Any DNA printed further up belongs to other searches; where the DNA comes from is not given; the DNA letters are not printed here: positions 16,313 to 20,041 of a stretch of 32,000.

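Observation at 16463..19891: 1142-aa fusion of two HdrA-like modules carrying an inserted pseudo-receiver (CheY-like) domain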

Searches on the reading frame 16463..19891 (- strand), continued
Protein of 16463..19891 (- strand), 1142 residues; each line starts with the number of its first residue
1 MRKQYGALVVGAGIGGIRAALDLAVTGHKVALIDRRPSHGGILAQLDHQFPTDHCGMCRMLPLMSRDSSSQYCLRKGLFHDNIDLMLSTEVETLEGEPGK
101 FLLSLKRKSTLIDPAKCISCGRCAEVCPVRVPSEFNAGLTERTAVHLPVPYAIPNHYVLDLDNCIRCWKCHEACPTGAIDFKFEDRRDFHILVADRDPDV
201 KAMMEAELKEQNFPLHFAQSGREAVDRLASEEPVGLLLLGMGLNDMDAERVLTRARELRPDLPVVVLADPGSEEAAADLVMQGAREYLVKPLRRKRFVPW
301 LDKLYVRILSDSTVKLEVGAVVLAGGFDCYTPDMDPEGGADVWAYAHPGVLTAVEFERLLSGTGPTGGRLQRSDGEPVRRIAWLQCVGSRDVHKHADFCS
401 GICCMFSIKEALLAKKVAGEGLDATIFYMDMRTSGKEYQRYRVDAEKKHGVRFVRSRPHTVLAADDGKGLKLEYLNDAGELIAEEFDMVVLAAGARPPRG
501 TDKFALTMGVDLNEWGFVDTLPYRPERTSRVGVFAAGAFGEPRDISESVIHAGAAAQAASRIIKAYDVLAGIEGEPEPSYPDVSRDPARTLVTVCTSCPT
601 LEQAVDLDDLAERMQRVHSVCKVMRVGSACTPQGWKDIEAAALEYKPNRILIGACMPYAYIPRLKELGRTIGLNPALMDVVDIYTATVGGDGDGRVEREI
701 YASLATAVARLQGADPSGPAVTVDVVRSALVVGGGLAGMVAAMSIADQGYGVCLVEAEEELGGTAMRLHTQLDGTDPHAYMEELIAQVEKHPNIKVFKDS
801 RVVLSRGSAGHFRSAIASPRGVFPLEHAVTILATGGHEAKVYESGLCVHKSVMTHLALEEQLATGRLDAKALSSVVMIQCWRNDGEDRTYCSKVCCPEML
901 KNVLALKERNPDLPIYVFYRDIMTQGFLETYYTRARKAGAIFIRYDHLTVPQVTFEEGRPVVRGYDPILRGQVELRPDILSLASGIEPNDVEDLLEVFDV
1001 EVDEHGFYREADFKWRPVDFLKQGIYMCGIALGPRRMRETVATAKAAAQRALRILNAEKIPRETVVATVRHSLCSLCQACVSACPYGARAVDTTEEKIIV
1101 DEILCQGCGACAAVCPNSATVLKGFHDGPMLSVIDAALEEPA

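Call 14: list_cluster_members(proteins=[P0001, P0011, P0086, P0118])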
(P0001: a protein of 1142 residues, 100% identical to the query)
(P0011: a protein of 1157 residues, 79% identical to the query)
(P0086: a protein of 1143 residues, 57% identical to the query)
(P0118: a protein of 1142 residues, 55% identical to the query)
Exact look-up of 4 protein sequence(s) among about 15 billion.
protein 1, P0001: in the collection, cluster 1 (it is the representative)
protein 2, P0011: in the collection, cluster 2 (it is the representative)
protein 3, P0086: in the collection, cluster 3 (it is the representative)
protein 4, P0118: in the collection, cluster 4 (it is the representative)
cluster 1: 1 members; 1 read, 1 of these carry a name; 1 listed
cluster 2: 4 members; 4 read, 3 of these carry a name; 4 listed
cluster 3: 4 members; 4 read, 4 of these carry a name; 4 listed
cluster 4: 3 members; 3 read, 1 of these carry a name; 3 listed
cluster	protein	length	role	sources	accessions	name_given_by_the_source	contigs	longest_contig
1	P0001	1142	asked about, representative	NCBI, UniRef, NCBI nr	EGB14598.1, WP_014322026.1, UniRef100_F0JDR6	response regulator receiver modulated heterodisulfide reductase subunit A ... | Response regulator receiver modulated heterodisulfide reductase subunit A n=1 ... | 4Fe-4S binding protein [Pseudodesulfovibrio mercurii]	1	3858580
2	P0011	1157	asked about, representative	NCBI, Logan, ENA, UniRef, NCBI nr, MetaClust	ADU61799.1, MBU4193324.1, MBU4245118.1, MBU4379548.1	MAG: FAD-dependent oxidoreductase [Pseudodesulfovibrio sp.] | Response regulator receiver n=1 Tax=Pseudodesulfovibrio aespoeensis (strain ATCC 700646 / ... | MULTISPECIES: 4Fe-4S binding protein [Pseudodesulfovibrio]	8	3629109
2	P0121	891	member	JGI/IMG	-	heterodisulfide reductase subunit A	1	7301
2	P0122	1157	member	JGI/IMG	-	heterodisulfide reductase subunit A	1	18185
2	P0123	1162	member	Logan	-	-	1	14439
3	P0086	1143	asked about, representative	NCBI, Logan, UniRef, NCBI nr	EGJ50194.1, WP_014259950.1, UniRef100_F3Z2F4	FAD-dependent oxidoreductase [Desulfocurvibacter africanus] | Response regulator receiver protein n=3 Tax=Desulfocurvibacter africanus TaxID=873 ...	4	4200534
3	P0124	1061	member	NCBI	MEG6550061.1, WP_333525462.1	FAD-dependent oxidoreductase, partial [Desulfocurvibacter africanus]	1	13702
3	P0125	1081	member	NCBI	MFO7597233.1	MAG: FAD-dependent oxidoreductase, partial [Desulfocurvibacter africanus]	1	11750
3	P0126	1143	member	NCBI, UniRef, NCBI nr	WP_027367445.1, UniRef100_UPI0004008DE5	FAD-dependent oxidoreductase [Desulfocurvibacter africanus] | FAD-dependent oxidoreductase n=1 Tax=Desulfocurvibacter africanus TaxID=873 ...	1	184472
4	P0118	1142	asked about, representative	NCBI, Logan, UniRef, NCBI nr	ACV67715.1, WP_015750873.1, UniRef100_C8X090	FAD-dependent oxidoreductase [Desulfohalobium retbaense] | Response regulator receiver protein n=1 Tax=Desulfohalobium retbaense (strain ATCC 49708 ...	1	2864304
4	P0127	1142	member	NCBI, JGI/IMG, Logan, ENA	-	-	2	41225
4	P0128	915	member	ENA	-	-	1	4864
